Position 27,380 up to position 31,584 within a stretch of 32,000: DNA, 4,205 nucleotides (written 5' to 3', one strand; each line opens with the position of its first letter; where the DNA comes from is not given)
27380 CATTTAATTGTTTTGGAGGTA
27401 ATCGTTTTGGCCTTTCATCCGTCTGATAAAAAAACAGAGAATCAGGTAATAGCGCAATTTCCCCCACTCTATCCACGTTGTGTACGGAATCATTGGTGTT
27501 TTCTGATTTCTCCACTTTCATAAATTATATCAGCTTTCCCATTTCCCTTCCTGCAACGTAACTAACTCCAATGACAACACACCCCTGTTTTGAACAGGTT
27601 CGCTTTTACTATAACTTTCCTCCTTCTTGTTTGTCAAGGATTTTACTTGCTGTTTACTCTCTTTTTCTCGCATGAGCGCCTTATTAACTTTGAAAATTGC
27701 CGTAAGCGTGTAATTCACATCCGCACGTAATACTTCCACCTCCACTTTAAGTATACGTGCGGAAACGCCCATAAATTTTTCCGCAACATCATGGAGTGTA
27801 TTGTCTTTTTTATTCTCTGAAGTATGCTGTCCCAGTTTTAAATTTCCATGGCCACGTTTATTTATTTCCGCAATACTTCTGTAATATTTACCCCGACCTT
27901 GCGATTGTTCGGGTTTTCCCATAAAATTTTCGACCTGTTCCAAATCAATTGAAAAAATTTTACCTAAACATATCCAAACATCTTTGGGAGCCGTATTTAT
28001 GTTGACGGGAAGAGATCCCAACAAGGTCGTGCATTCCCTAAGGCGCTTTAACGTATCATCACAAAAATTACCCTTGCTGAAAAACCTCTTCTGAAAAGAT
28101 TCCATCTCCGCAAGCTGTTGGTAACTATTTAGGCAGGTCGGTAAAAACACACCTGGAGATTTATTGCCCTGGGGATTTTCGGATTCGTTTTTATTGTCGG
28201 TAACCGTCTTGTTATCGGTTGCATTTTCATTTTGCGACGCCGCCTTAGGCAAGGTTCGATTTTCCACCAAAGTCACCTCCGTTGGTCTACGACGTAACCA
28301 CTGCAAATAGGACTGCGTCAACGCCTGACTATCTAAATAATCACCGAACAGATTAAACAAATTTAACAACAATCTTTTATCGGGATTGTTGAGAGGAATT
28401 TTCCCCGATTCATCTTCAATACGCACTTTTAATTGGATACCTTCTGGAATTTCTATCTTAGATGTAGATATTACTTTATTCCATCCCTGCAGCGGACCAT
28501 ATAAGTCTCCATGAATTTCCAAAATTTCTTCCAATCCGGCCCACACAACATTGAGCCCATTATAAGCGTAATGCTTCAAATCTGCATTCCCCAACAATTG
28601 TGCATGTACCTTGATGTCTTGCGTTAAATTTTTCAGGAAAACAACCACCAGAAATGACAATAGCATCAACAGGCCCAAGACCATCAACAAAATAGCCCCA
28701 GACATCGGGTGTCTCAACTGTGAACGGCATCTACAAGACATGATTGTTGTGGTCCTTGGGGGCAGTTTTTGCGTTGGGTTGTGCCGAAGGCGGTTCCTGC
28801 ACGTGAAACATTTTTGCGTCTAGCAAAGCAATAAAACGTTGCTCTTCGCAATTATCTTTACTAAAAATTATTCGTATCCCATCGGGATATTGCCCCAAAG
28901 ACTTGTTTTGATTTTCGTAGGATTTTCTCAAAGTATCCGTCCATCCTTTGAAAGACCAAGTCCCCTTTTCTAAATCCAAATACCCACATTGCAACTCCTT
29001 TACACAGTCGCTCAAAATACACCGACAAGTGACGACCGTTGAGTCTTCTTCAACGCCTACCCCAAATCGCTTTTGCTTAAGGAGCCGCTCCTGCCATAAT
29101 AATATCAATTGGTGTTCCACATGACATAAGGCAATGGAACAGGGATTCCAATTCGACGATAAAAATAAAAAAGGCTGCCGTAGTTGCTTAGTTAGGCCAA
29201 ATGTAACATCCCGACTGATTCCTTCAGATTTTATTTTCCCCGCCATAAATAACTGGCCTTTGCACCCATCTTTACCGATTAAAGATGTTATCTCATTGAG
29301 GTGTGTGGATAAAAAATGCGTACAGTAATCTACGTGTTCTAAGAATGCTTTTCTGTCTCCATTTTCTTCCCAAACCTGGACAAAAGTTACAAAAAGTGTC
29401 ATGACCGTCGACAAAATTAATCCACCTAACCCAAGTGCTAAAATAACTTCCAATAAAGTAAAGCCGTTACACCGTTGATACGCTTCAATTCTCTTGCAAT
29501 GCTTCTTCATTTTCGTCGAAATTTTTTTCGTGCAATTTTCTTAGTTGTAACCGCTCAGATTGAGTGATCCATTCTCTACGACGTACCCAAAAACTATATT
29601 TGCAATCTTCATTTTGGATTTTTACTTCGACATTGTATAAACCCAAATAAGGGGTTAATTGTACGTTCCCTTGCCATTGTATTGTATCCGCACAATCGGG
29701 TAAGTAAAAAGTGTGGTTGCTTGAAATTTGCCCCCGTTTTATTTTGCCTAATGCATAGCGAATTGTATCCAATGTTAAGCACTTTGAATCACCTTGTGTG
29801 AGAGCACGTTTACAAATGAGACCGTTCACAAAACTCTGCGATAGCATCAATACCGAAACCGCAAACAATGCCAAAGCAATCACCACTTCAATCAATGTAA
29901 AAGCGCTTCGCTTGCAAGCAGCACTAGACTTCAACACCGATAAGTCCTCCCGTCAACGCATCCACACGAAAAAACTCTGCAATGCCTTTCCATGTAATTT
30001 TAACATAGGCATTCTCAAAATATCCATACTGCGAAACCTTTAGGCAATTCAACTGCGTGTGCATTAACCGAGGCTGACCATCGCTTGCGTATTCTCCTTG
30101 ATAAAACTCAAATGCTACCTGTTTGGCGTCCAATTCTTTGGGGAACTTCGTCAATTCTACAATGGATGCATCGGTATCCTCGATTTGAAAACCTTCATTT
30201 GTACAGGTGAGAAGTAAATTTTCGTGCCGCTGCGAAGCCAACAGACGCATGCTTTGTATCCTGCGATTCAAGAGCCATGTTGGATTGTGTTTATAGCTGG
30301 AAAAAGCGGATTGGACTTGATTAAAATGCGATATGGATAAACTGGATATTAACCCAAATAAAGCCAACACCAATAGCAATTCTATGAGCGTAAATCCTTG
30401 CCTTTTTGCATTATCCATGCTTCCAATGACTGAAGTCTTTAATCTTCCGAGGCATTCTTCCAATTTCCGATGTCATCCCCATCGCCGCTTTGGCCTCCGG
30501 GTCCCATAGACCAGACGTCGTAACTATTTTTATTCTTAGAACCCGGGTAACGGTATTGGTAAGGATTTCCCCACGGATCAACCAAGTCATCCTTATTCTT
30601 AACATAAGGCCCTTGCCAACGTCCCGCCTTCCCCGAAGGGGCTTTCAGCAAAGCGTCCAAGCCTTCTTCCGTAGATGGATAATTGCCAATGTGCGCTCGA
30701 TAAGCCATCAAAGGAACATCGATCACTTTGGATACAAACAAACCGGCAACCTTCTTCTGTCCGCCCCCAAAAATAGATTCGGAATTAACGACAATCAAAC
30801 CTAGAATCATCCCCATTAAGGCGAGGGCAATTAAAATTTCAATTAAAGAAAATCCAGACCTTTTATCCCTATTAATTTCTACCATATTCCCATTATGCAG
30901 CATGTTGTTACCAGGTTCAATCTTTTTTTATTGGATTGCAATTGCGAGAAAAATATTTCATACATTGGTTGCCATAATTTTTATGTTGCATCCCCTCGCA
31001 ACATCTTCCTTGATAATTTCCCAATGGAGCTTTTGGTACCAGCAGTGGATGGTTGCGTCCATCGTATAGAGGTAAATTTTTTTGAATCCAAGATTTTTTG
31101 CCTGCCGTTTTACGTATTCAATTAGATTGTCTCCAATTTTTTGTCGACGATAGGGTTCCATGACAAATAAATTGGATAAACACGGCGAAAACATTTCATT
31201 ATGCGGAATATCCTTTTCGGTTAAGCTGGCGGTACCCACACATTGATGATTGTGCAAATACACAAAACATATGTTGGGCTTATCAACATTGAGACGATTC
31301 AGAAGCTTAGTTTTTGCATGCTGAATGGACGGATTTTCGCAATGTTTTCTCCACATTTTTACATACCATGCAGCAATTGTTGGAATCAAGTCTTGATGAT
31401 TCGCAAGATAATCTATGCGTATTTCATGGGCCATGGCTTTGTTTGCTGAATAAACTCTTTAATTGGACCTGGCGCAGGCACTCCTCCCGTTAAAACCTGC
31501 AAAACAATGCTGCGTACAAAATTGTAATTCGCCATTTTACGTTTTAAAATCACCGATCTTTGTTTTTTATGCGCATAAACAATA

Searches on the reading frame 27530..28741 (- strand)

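Call 46: search_protein_families(library=ncbifam, proteins=[window:27530-28741:-], max_evalue=0.01)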
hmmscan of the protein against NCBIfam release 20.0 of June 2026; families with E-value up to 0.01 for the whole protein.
window:27530-28741:- (403 aa): 1 family
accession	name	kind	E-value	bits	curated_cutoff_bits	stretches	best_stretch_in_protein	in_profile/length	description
NF037980.1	T2SS_GspK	equivalog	3.6e-11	43.2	130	1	14-353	2-297/307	type II secretion system minor pseudopilin GspK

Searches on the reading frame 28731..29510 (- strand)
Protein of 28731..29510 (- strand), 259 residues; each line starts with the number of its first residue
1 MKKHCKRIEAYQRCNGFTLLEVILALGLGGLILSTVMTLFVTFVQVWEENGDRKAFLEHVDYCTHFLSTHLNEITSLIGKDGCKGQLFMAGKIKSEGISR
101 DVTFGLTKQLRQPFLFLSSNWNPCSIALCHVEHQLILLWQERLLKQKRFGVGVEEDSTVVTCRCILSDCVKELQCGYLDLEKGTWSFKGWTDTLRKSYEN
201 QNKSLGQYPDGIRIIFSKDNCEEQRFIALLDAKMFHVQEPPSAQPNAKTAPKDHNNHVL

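Call 46: search_protein_families(library=ncbifam, proteins=[window:28731-29510:-], max_evalue=0.01)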
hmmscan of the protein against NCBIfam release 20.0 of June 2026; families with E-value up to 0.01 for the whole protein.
window:28731-29510:- (259 aa): 4 families
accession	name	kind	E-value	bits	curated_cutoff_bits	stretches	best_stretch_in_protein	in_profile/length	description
NF041013.1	T4P_ComGE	equivalog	0.00068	19.7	49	1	12-45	1-34/83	competence type IV pilus minor pilin ComGE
TIGR02532.1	IV_pilin_GFxxxE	domain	0.00089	19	16.3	1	15-36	2-23/24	prepilin-type N-terminal cleavage/methylation domain-containing protein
NF041002.1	pilin_ComGF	equivalog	0.0058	16.9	80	1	15-49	2-36/139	competence type IV pilus minor pilin ComGF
NF007848.0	PRK10557.1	equivalog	0.0076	15.6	120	0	12-50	8-46/192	prepilin peptidase-dependent protein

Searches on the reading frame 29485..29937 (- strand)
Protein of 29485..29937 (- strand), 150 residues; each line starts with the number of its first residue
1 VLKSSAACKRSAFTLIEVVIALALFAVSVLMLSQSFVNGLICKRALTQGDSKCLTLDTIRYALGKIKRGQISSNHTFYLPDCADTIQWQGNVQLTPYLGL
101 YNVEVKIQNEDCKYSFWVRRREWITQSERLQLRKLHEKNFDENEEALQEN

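Call 46: search_protein_families(library=ncbifam, proteins=[window:29485-29937:-], max_evalue=0.01)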
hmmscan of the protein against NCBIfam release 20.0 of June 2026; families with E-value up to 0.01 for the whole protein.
window:29485-29937:- (150 aa): 3 families
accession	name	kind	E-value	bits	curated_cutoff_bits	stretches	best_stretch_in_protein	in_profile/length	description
TIGR02532.1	IV_pilin_GFxxxE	domain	0.0002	21.1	16.3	1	11-31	2-22/24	prepilin-type N-terminal cleavage/methylation domain-containing protein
NF041013.1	T4P_ComGE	equivalog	0.00086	19.4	49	1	11-32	4-25/83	competence type IV pilus minor pilin ComGE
NF041002.1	pilin_ComGF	equivalog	0.0067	16.7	80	1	11-36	2-27/139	competence type IV pilus minor pilin ComGF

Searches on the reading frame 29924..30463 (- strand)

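Call 46: search_protein_families(library=ncbifam, proteins=[window:29924-30463:-], max_evalue=0.01)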
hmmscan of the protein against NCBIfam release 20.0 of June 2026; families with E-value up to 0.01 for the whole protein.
window:29924-30463:- (179 aa): 10 families
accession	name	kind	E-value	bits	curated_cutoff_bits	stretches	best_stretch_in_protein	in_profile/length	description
TIGR02532.1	IV_pilin_GFxxxE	domain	4.9e-07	29.3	16.3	1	21-42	1-22/24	prepilin-type N-terminal cleavage/methylation domain-containing protein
TIGR01708.2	typeII_sec_gspH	equivalog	1.3e-06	28.5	80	1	22-95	2-73/169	type II secretion system minor pseudopilin GspH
NF040982.1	ComGD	equivalog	1.1e-05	25.8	70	1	22-128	2-106/139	competence type IV pilus minor pilin ComGD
NF041013.1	T4P_ComGE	equivalog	1.1e-05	25.4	49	1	22-52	4-34/83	competence type IV pilus minor pilin ComGE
NF041775.1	typeIV_PilA_Myxo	equivalog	0.0002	21.4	400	1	18-52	7-41/214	type IV pilin protein PilA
NF007862.0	PRK10574.1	equivalog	0.0017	18.5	138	1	20-48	3-31/145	prepilin peptidase-dependent pilin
NF007800.0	PRK10506.1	equivalog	0.002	18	158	1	18-53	5-40/163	prepilin peptidase-dependent protein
TIGR02596.1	TIGR02596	subfamily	0.0027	17.8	70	1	24-53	1-30/196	Verru_Chthon cassette protein D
NF041002.1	pilin_ComGF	equivalog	0.004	17.4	80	1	22-62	2-44/139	competence type IV pilus minor pilin ComGF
TIGR01710.1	typeII_sec_gspG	equivalog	0.0041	17.1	88.85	1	22-60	1-40/134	type II secretion system major pseudopilin GspG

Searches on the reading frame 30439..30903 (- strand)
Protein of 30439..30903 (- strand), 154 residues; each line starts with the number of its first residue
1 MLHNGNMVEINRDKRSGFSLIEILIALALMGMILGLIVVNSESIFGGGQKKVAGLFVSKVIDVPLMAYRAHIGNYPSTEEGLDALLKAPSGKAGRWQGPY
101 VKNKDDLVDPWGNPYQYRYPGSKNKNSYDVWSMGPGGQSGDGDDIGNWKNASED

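Call 46: search_protein_families(library=ncbifam, proteins=[window:30439-30903:-], max_evalue=0.01)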
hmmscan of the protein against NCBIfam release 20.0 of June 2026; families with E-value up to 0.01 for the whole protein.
window:30439-30903:- (154 aa): 4 families
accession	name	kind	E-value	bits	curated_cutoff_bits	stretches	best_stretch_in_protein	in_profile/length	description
TIGR01710.1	typeII_sec_gspG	equivalog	4.9e-27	94.6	88.85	1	16-149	1-134/134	type II secretion system major pseudopilin GspG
NF041013.1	T4P_ComGE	equivalog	2.6e-05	24.2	49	1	16-45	4-33/83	competence type IV pilus minor pilin ComGE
TIGR02532.1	IV_pilin_GFxxxE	domain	2.7e-05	23.8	16.3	1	15-37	1-23/24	prepilin-type N-terminal cleavage/methylation domain-containing protein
TIGR01708.2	typeII_sec_gspH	equivalog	0.0066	16.5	80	0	16-40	2-26/169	type II secretion system minor pseudopilin GspH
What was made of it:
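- On T2SS pseudopilins GspG / GspH (the name given by NCBI to several relatives): The operon's own GspG (30439-30903) scores 94.6 (call 46).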

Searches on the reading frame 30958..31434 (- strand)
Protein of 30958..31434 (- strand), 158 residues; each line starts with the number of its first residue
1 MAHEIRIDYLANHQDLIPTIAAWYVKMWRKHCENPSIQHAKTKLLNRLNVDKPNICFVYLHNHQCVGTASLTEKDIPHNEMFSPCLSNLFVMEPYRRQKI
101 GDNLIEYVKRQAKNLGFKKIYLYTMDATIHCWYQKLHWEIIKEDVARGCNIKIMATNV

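Call 46: search_protein_families(library=ncbifam, proteins=[window:30958-31434:-], max_evalue=0.01)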
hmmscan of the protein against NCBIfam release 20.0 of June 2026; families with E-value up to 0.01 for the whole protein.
window:30958-31434:- (158 aa): 10 families
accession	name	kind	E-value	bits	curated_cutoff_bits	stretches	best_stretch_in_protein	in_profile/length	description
NF033078.2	AAC_6p_Ia_fam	equivalog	2.1e-05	24.4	265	1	34-131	33-123/181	AAC(6')-Ia family aminoglycoside 6'-N-acetyltransferase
NF040501.1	resist_ArsN2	equivalog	3.5e-05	23.4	125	1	85-129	50-94/133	arsenic resistance N-acetyltransferase ArsN2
NF003641.0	PRK05279.1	equivalog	7.6e-05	21.7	344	1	61-135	341-409/441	amino-acid N-acetyltransferase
NF043067.1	AAC_6p_group_E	equivalog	0.00013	21.9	140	1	15-119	4-106/140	aminoglycoside 6'-N-acetyltransferase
NF005840.0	PRK07757.1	equivalog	0.00014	21.8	154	1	87-143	70-123/153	N-acetyltransferase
TIGR04045.1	MSMEG_0567_GNAT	equivalog_domain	0.00014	21.5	68.45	1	87-155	76-144/153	MSMEG_0567/Sll0786 family nitrogen starvation N-acetyltransferase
TIGR03585.1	PseH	equivalog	0.00017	21.7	93.1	1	42-141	39-136/156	UDP-4-amino-4,6-dideoxy-N-acetyl-beta-L-altrosamine N-acetyltransferase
NF000165.3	AAC_6p_Entco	exception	0.001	18.9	300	1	55-128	46-115/178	aminoglycoside N-acetyltransferase AAC(6')-Ii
NF007853.0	PRK10562.1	equivalog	0.0042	17.3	125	1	85-146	70-128/146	N-acetyltransferase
NF033083.0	AAC_3_I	equivalog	0.0055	16.9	200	1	38-124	32-118/145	AAC(3)-I family aminoglycoside N-acetyltransferase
